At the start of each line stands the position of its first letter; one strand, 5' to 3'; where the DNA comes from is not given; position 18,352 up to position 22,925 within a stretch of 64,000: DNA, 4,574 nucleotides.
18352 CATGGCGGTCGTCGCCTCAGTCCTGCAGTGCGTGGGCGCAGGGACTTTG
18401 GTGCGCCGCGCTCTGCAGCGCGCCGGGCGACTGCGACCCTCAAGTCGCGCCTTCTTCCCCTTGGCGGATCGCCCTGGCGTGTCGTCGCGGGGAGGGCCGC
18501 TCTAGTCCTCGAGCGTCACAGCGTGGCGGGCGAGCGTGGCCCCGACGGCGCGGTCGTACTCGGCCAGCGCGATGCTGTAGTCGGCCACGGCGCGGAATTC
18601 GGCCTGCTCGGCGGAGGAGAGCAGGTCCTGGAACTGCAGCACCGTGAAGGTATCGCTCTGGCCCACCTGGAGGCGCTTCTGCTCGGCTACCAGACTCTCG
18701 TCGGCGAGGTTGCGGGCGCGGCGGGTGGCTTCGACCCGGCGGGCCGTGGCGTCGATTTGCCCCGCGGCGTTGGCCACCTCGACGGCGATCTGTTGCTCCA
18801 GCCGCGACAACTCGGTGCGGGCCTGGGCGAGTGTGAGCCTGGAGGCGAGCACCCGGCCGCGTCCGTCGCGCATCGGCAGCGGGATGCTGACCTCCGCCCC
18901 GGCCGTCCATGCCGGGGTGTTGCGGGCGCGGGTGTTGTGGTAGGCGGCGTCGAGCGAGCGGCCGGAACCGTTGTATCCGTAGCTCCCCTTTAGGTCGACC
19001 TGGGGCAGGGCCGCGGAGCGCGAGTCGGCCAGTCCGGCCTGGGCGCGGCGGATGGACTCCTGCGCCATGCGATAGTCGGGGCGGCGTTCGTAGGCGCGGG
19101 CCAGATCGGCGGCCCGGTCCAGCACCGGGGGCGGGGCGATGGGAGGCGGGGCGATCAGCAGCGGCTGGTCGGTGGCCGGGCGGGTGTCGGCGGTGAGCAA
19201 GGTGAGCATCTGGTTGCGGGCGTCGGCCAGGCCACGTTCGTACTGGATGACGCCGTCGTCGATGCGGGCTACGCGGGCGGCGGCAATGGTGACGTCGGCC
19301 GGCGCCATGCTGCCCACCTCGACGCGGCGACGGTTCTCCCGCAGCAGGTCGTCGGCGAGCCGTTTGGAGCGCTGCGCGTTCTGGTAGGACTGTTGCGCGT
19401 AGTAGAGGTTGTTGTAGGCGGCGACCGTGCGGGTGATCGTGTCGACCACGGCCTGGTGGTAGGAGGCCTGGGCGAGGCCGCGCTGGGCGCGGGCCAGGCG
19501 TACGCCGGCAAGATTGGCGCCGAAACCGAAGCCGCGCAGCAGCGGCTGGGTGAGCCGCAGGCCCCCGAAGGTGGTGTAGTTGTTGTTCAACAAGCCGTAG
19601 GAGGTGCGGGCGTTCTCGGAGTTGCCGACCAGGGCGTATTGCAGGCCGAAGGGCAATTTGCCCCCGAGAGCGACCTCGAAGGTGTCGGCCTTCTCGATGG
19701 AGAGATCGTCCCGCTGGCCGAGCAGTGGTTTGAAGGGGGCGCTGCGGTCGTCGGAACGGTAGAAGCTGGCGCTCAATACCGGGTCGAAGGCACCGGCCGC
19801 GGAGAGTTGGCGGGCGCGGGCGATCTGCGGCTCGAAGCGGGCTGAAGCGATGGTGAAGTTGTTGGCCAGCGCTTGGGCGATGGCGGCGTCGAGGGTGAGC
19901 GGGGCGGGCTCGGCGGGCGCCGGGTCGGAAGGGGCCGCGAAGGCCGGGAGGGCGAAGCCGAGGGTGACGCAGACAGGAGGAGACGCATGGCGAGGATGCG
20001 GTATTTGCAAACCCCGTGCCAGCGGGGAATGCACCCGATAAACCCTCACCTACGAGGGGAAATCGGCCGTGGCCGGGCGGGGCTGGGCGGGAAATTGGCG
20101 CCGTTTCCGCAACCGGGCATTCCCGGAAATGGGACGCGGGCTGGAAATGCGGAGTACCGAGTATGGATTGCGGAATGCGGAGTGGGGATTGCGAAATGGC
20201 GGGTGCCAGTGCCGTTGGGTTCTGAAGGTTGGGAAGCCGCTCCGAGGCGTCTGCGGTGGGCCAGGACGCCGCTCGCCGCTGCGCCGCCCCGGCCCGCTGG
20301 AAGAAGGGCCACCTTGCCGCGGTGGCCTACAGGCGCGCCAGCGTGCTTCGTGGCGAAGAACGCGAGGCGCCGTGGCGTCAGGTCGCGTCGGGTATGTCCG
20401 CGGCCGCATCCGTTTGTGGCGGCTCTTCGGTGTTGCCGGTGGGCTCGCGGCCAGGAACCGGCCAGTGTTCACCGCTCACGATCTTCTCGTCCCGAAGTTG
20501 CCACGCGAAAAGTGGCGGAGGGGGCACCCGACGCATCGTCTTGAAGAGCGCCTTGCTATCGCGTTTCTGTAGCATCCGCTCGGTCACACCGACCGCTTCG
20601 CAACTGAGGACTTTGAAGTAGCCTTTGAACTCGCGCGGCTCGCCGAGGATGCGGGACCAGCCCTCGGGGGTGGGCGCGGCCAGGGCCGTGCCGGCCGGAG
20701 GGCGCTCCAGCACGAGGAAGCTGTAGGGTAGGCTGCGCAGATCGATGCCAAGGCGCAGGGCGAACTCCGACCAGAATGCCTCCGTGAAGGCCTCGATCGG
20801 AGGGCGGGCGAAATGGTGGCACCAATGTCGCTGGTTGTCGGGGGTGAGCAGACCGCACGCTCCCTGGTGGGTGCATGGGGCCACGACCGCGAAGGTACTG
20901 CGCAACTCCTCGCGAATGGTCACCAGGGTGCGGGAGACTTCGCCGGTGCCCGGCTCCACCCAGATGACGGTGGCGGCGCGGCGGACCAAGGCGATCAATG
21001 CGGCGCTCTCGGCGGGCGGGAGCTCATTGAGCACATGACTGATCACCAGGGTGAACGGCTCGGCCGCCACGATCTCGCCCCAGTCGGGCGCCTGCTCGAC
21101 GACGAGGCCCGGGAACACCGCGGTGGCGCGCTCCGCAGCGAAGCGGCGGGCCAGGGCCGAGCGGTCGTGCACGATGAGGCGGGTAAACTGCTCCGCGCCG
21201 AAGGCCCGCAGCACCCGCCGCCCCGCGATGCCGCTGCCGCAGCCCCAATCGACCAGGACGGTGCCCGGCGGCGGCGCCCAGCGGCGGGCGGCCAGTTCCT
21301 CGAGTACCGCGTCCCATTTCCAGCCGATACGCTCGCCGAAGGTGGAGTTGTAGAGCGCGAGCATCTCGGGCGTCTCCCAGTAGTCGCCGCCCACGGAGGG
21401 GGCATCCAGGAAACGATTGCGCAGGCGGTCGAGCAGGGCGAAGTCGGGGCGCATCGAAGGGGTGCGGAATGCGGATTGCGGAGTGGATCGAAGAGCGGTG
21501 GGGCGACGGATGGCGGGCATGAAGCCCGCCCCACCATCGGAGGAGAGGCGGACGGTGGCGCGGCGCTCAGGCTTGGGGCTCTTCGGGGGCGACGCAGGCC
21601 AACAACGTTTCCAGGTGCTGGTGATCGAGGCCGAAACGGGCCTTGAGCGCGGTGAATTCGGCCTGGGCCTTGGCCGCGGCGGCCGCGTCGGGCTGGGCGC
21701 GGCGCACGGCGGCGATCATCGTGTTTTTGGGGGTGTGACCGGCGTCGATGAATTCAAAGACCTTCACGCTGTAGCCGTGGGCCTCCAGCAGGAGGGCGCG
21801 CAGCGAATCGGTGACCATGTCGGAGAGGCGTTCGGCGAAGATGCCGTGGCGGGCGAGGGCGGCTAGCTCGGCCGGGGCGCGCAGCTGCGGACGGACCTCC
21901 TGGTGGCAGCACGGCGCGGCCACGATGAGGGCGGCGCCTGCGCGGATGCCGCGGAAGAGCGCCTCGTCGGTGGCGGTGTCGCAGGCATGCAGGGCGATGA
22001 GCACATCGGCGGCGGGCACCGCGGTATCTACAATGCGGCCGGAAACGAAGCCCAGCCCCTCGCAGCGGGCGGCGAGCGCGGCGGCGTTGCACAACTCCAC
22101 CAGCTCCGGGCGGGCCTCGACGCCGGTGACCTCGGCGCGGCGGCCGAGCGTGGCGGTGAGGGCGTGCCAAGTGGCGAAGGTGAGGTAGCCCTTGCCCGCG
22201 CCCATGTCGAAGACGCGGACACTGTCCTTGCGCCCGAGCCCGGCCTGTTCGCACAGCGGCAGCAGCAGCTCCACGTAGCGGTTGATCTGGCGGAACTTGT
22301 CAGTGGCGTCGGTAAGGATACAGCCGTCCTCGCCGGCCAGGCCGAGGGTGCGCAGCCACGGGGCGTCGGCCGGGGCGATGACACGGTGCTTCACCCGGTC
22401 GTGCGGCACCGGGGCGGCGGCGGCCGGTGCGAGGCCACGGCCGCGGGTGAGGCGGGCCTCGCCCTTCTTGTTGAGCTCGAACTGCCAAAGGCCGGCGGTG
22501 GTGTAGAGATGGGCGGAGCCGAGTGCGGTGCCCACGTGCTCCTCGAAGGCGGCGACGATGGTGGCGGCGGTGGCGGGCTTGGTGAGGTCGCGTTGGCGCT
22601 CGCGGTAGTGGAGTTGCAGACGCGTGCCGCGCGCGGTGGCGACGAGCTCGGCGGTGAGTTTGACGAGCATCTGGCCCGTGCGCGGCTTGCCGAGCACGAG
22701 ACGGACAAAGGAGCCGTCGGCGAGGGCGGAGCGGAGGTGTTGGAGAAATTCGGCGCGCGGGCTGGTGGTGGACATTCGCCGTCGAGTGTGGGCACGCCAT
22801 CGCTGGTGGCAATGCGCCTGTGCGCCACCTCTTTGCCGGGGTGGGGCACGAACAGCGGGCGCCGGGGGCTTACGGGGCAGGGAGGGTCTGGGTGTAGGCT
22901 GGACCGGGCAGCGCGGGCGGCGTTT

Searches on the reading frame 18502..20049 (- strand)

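Call 73: search_protein_families(library=pfam, proteins=[window:18502-20049:-], max_evalue=0.00001)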
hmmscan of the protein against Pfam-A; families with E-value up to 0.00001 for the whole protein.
window:18502-20049:- (515 aa): 1 family
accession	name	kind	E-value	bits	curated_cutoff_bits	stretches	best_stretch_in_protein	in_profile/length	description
PF02321.23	OEP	-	3.3e-46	157.9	22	2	316-503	5-187/187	Outer membrane efflux protein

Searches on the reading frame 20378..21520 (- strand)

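Call 73: search_protein_families(library=pfam, proteins=[window:20378-21520:-], max_evalue=0.00001)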
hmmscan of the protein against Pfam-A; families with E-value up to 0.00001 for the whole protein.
window:20378-21520:- (380 aa): 1 family
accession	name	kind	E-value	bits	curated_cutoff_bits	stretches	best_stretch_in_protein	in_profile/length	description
PF09243.16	Rsm22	-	8.5e-14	52.1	23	1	157-330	105-266/275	Mitochondrial small ribosomal subunit Rsm22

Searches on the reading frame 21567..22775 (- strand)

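Call 73: search_protein_families(library=pfam, proteins=[window:21567-22775:-], max_evalue=0.00001)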
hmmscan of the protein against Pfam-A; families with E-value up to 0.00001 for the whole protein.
window:21567-22775:- (402 aa): 1 family
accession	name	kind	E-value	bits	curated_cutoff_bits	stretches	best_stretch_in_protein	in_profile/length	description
PF13679.12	Methyltransf_32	-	1e-29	103.7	27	1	159-296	1-142/143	Methyltransferase domain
